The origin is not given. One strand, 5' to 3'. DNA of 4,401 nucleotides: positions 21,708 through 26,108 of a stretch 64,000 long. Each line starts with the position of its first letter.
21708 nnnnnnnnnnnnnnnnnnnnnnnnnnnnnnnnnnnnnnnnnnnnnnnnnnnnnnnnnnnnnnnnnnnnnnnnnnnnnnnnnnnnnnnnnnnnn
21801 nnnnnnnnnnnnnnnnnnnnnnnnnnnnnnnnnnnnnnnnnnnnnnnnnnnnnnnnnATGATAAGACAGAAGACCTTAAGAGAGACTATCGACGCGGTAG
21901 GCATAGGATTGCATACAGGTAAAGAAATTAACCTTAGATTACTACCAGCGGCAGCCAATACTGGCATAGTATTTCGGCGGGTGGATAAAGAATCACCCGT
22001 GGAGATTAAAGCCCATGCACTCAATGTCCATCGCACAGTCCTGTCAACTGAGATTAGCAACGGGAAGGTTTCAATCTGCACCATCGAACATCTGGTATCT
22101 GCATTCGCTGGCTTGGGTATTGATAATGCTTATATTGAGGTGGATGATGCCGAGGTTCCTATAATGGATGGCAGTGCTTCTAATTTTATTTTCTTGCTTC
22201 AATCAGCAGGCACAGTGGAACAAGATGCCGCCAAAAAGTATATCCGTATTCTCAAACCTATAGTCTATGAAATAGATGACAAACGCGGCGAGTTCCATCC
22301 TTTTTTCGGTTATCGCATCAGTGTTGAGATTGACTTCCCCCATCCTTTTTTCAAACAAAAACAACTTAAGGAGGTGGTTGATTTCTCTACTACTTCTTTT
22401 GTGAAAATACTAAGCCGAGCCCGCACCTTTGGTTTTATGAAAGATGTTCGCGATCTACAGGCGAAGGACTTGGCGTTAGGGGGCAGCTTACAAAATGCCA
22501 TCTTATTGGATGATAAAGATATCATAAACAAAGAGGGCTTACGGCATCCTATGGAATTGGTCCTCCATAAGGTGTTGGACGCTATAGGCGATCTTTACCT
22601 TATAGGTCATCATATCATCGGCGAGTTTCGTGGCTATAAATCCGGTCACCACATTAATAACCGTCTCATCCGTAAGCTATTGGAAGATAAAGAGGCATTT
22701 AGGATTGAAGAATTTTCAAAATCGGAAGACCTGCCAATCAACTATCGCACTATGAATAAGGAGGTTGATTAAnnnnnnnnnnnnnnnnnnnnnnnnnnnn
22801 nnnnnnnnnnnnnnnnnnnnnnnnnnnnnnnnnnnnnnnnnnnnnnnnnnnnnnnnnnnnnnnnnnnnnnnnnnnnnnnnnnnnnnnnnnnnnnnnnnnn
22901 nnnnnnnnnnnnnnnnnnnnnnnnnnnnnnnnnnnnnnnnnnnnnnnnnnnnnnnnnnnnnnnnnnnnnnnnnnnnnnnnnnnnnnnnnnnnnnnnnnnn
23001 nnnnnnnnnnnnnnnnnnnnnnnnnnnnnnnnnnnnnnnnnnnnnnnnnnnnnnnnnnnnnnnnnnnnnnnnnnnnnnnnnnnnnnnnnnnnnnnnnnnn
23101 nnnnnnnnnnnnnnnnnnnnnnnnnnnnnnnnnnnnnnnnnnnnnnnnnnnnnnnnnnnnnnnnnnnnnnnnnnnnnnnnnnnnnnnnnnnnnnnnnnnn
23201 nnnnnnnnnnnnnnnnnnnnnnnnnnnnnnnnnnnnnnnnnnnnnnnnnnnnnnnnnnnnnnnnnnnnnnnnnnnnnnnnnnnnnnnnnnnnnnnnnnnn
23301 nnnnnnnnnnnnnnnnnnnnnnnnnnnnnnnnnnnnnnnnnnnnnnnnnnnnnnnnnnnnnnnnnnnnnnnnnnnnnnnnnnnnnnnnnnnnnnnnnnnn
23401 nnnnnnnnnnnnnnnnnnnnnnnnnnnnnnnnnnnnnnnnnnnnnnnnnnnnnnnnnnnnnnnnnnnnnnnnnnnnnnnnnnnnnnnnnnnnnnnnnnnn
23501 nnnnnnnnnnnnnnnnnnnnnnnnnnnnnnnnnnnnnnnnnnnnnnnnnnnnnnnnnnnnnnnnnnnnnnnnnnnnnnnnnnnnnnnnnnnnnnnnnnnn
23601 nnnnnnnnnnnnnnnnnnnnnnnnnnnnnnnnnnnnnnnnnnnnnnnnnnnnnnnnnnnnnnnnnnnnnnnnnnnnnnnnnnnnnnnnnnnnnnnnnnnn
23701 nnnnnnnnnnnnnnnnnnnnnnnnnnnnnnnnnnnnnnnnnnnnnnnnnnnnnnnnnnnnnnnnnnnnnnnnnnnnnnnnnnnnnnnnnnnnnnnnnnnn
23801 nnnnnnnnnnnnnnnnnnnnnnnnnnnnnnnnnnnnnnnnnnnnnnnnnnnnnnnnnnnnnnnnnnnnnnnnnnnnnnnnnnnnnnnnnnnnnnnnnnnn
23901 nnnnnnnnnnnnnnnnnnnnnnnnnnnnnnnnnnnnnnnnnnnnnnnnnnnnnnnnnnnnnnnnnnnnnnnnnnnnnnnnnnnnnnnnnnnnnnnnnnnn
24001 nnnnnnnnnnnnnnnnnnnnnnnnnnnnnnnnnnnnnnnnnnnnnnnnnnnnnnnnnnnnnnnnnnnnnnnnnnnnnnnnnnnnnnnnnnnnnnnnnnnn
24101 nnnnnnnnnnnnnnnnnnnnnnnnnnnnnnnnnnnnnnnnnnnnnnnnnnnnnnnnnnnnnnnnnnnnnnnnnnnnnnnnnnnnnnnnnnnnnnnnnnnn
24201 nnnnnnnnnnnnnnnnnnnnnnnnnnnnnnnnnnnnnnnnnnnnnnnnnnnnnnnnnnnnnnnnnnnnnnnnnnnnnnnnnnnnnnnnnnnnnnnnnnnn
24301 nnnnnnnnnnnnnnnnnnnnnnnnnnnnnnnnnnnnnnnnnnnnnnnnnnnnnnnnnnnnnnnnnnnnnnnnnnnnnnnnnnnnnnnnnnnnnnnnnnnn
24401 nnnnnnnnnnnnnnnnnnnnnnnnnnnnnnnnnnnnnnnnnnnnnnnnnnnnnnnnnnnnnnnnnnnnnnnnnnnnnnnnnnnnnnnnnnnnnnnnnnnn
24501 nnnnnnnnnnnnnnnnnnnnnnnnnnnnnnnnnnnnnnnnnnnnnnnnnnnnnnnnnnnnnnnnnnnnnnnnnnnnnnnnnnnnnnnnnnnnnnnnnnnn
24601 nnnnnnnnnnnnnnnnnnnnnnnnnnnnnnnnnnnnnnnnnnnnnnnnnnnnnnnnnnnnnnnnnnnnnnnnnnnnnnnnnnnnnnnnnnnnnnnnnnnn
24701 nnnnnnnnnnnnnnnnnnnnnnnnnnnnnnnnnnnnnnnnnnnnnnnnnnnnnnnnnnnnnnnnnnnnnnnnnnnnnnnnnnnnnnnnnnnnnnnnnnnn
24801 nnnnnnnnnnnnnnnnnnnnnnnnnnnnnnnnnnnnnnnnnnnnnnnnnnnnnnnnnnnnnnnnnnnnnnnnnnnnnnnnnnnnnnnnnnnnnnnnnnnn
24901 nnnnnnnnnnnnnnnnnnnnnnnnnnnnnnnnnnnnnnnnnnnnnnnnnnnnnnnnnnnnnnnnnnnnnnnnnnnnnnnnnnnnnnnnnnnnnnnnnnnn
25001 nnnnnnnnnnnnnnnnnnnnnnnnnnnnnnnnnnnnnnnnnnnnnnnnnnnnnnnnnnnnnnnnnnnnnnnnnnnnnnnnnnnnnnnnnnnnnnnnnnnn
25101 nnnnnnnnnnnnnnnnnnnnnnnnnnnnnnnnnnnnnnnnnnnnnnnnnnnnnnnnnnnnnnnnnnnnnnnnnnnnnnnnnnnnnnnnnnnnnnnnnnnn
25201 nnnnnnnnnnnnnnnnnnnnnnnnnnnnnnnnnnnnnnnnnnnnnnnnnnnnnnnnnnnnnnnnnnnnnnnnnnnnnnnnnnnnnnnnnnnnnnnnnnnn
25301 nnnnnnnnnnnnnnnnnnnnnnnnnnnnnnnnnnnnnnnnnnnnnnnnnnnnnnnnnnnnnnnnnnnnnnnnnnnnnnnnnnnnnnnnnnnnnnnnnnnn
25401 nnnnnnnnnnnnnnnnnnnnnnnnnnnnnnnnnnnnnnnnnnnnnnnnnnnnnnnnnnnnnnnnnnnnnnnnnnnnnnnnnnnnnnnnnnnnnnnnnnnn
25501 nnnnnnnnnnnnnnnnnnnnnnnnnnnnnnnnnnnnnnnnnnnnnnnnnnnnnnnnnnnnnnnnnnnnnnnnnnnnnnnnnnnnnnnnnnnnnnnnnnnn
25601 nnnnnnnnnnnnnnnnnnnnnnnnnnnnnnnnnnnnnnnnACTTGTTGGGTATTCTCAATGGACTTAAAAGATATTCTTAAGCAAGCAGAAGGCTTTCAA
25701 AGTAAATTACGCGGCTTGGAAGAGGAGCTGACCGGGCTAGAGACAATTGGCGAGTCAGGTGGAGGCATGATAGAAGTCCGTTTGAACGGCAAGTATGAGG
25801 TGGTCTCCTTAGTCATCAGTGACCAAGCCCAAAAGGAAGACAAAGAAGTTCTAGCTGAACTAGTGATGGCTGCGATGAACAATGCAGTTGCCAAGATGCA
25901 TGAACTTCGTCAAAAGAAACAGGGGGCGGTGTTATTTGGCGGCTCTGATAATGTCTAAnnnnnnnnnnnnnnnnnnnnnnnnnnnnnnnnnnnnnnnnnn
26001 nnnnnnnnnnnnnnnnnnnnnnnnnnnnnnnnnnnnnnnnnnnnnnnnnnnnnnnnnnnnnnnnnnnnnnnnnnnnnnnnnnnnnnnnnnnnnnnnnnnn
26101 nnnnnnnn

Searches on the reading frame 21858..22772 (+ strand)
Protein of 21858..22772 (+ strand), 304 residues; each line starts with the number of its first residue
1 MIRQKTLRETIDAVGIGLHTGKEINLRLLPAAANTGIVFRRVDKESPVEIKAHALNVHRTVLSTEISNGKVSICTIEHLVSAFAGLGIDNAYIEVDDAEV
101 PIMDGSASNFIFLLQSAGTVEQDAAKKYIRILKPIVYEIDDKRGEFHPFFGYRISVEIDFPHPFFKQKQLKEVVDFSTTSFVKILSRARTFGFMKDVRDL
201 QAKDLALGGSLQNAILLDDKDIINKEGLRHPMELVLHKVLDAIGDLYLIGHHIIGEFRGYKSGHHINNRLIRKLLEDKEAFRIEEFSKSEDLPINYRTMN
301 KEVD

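Call 11: find_encoding_contigs(protein=window:21858-22772:+, flank=10000, max_places=6)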
Protein window:21858-22772:+ (304 aa): no gene with exactly this product is on record in the collection.

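Call 33: find_homologous_proteins(query=window:21858-22772:+, max_evalue=1e-30)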
Query window:21858-22772:+ (304 aa): 8000 proteins with E <= 1e-30 among 8000 candidates; the best 120 are listed.
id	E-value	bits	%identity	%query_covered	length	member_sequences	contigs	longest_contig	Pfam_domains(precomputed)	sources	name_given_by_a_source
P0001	4.7e-196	668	100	100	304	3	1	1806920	PF03331.20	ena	-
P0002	5.3e-184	629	93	100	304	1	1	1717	PF03331.20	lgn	-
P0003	2.0e-175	600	87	100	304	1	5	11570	PF03331.20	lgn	-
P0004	3.4e-158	544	80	99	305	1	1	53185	PF03331.20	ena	-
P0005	1.5e-145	502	75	100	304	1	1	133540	PF03331.20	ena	-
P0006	2.8e-141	488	71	100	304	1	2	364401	PF03331.20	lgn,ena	-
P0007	1.8e-136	473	71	99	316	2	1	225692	PF03331.20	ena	-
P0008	3.0e-132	459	68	99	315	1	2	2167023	PF03331.20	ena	-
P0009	9.5e-130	451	67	100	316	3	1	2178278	PF03331.20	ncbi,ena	-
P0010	2.5e-128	446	66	98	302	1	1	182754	PF03331.20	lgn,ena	-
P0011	4.5e-128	445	64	98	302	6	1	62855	PF03331.20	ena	-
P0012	4.3e-124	432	66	98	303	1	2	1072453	PF03331.20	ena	-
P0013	6.1e-123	428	62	99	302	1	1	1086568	PF03331.20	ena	-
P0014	1.6e-122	427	63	98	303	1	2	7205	PF03331.20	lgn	-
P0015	9.4e-122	424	63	98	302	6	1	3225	PF03331.20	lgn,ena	-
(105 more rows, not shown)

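Call 54: find_encoding_contigs(protein=P0009, flank=2000, max_places=2)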
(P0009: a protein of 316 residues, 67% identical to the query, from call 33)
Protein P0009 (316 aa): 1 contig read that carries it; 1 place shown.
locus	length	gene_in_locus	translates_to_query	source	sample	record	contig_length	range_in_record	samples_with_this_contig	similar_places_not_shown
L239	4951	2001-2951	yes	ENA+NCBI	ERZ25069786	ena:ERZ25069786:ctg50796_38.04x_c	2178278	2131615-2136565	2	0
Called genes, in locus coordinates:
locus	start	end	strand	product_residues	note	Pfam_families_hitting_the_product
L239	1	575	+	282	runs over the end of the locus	-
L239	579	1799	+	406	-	PF05159:Capsule_synth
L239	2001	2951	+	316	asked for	PF03331:LpxC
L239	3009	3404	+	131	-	PF03653:UPF0093, PF05425:CopD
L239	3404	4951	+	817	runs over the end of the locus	PF05496:RuvB_N (weak), PF13177:DNA_pol3_delta2, PF00004:AAA, PF22608:DNAX_ATPase_lid, PF12169:DNA_pol3_gamma3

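Call 55: find_encoding_contigs(protein=P0001, flank=2000, max_places=2)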
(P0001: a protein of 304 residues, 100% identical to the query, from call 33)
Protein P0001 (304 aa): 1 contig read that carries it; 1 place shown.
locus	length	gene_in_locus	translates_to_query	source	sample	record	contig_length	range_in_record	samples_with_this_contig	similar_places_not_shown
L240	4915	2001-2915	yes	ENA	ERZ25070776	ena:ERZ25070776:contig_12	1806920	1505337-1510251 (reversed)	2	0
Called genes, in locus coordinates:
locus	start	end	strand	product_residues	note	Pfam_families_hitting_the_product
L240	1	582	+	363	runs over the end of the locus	PF05201:GlutR_N, PF01488:Shikimate_DH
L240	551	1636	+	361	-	PF03462:PCRF, PF00472:RF-1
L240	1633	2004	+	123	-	PF05258:DciA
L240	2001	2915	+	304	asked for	PF03331:LpxC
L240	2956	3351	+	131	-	PF03653:UPF0093, PF05425:CopD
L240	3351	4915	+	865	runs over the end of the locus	PF05496:RuvB_N (weak), PF13177:DNA_pol3_delta2, PF00004:AAA, PF22608:DNAX_ATPase_lid, PF12169:DNA_pol3_gamma3, PF12170:DNA_pol3_tau_5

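Call 64: find_encoding_contigs(protein=P0001, flank=10000, max_places=1)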
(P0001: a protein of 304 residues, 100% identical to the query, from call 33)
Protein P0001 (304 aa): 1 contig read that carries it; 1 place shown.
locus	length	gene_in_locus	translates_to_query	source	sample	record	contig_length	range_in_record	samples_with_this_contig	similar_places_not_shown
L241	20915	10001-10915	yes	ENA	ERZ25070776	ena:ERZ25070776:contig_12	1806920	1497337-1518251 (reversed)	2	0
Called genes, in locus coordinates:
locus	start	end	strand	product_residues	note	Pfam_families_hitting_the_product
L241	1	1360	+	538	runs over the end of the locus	PF00355:Rieske, PF01645:Glu_synthase, PF01070:FMN_dh (weak)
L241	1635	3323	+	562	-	PF00109:ketoacyl-synt, PF02801:Ketoacyl-synt_C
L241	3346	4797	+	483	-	PF02386:TrkH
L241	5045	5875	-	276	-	PF03279:Lip_A_acyltrans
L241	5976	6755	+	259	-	PF03883:H2O2_YaaD, PF21818:DUF6884 (weak)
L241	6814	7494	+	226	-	PF01553:Acyltransferase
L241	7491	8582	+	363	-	PF05201:GlutR_N, PF01488:Shikimate_DH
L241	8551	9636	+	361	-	PF03462:PCRF, PF00472:RF-1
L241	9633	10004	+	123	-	PF05258:DciA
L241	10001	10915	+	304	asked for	PF03331:LpxC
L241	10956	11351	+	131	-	PF03653:UPF0093, PF05425:CopD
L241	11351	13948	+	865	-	PF05496:RuvB_N (weak), PF13177:DNA_pol3_delta2, PF00004:AAA, PF22608:DNAX_ATPase_lid, PF12169:DNA_pol3_gamma3, PF12170:DNA_pol3_tau_5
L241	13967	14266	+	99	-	PF02575:YbaB_DNA_bd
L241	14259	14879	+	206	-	PF21176:RecR_HhH, PF02132:RecR_ZnF (weak), PF01751:Toprim, PF13662:Toprim_4, PF21175:RecR_C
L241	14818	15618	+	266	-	PF00557:Peptidase_M24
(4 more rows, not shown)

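Call 85: list_cluster_members(proteins=[P0001, P0004, P0009])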
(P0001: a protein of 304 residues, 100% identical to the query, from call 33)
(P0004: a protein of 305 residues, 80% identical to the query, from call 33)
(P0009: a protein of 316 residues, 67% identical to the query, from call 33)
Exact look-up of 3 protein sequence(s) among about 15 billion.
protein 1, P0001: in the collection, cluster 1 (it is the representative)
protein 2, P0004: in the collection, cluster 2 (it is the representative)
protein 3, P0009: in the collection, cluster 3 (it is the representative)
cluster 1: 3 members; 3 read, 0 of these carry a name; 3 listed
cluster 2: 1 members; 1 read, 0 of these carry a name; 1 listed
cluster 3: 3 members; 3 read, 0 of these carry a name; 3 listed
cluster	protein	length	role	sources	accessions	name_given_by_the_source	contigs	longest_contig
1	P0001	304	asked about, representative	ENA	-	-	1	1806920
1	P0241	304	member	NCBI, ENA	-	-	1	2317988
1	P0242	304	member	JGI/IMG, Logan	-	-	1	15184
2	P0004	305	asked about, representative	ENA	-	-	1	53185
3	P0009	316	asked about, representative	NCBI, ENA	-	-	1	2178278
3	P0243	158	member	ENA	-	-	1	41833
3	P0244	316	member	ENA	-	-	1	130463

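Call 86: find_encoding_contigs(protein=P0241, flank=10000, max_places=2)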
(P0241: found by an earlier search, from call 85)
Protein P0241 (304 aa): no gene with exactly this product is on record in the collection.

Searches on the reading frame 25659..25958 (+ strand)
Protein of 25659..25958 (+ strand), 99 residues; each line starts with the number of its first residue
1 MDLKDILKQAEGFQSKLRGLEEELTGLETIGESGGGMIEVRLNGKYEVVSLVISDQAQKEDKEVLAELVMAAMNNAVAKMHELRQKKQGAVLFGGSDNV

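Call 79: find_encoding_contigs(protein=window:25659-25958:+, flank=10000, max_places=4)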
Protein window:25659-25958:+ (99 aa): 1 contig read that carries it; 1 place shown.
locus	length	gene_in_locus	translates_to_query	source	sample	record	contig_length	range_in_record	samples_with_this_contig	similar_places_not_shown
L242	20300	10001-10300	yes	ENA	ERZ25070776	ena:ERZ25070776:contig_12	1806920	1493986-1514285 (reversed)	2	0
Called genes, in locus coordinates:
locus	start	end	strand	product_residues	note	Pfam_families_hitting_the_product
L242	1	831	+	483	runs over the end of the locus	PF02386:TrkH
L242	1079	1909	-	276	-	PF03279:Lip_A_acyltrans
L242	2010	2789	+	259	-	PF03883:H2O2_YaaD, PF21818:DUF6884 (weak)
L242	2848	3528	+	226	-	PF01553:Acyltransferase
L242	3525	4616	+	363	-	PF05201:GlutR_N, PF01488:Shikimate_DH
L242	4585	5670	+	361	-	PF03462:PCRF, PF00472:RF-1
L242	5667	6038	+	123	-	PF05258:DciA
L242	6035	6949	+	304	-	PF03331:LpxC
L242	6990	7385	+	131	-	PF03653:UPF0093, PF05425:CopD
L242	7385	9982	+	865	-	PF05496:RuvB_N (weak), PF13177:DNA_pol3_delta2, PF00004:AAA, PF22608:DNAX_ATPase_lid, PF12169:DNA_pol3_gamma3, PF12170:DNA_pol3_tau_5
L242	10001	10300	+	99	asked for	PF02575:YbaB_DNA_bd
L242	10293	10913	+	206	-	PF21176:RecR_HhH, PF02132:RecR_ZnF (weak), PF01751:Toprim, PF13662:Toprim_4, PF21175:RecR_C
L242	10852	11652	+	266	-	PF00557:Peptidase_M24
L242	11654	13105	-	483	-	PF03600:CitMHS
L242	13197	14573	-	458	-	PF00474:SSF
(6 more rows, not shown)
